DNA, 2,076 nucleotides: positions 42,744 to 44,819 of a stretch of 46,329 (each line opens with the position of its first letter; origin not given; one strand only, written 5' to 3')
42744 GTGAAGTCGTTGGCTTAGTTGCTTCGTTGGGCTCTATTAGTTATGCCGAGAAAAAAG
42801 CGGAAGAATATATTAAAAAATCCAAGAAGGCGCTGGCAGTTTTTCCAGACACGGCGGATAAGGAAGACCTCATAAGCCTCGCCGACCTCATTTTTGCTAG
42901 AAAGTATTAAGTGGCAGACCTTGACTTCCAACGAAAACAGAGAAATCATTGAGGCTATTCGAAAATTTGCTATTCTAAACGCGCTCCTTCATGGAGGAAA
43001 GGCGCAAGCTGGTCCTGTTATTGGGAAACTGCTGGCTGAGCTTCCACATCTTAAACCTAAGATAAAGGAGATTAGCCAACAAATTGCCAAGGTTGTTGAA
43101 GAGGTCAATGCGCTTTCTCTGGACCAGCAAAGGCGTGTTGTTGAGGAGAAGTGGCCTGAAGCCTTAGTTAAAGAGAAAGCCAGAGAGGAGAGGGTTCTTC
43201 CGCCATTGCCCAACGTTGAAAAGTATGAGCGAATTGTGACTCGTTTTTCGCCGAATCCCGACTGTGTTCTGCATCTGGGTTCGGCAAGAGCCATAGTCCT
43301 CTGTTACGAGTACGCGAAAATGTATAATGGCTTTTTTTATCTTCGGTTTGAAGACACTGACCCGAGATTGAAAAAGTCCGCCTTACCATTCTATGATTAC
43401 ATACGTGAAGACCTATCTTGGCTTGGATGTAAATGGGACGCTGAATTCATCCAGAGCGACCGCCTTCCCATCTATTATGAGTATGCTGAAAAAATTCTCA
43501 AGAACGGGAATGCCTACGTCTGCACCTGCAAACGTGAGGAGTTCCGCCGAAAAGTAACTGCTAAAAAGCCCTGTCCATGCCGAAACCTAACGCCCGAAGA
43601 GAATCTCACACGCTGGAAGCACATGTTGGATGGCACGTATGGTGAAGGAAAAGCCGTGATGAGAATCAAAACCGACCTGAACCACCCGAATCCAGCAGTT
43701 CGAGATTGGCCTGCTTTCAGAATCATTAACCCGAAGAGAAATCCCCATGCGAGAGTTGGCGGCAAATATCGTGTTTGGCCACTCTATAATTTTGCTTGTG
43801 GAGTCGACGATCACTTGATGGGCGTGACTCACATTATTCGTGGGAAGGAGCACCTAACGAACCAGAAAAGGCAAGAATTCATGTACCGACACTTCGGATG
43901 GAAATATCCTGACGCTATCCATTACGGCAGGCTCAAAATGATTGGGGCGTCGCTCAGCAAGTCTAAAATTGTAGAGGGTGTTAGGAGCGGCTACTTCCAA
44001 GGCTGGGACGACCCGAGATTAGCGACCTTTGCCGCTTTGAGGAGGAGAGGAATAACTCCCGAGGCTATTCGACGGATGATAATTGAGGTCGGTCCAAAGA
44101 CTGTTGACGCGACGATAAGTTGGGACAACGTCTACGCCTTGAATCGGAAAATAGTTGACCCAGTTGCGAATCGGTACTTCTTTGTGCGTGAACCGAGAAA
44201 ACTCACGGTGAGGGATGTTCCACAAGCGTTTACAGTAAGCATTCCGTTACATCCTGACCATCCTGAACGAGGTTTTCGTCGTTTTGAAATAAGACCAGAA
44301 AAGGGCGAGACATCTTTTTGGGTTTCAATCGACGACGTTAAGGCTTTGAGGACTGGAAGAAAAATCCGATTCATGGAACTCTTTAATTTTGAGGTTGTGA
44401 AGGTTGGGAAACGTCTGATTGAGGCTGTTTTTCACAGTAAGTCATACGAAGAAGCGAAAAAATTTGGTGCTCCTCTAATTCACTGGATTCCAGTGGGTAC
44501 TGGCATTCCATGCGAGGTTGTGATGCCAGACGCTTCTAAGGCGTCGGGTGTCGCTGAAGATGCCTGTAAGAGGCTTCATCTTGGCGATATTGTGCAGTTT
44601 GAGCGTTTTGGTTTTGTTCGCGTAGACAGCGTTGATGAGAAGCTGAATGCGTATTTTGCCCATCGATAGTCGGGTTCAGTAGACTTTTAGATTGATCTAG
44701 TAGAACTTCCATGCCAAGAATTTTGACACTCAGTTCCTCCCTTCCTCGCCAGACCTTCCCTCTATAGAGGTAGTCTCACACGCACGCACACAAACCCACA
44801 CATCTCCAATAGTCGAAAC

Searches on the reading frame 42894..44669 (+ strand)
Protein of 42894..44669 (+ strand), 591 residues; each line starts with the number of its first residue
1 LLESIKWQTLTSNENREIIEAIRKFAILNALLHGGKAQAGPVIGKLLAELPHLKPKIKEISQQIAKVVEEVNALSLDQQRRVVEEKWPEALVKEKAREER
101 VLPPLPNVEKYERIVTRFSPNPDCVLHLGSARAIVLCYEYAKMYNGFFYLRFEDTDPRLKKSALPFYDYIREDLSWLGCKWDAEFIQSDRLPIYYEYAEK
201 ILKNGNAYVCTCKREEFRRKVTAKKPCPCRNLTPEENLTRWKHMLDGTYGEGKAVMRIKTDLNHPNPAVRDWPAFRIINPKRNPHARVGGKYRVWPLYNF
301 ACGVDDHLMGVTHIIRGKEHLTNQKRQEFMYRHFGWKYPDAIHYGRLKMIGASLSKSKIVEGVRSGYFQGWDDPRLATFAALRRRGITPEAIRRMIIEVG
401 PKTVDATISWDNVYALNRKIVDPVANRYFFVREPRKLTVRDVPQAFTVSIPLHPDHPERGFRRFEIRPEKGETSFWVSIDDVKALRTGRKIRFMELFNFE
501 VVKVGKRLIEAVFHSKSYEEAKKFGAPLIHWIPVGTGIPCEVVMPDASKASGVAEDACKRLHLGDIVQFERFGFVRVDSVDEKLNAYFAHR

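Call 51: search_protein_families(library=pfam, proteins=[window:42894-44669:+], max_evalue=0.0001)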
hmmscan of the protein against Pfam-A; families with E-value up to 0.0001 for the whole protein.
window:42894-44669:+ (591 aa): 3 families
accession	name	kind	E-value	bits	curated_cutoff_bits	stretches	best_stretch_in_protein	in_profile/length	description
PF00749.27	tRNA-synt_1c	-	2.9e-77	260.1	23.4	1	114-420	2-311/314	tRNA synthetases class I (E and Q), catalytic domain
PF03950.23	tRNA-synt_1c_C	-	3.7e-15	56.3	23.9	1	425-504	1-76/91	tRNA synthetases class I (E and Q), anti-codon binding domain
PF20974.2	tRNA-synt_1c_C2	-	7.5e-10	39.8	23.9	1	529-578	2-69/69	tRNA synthetases class I (E and Q), anti-codon binding domain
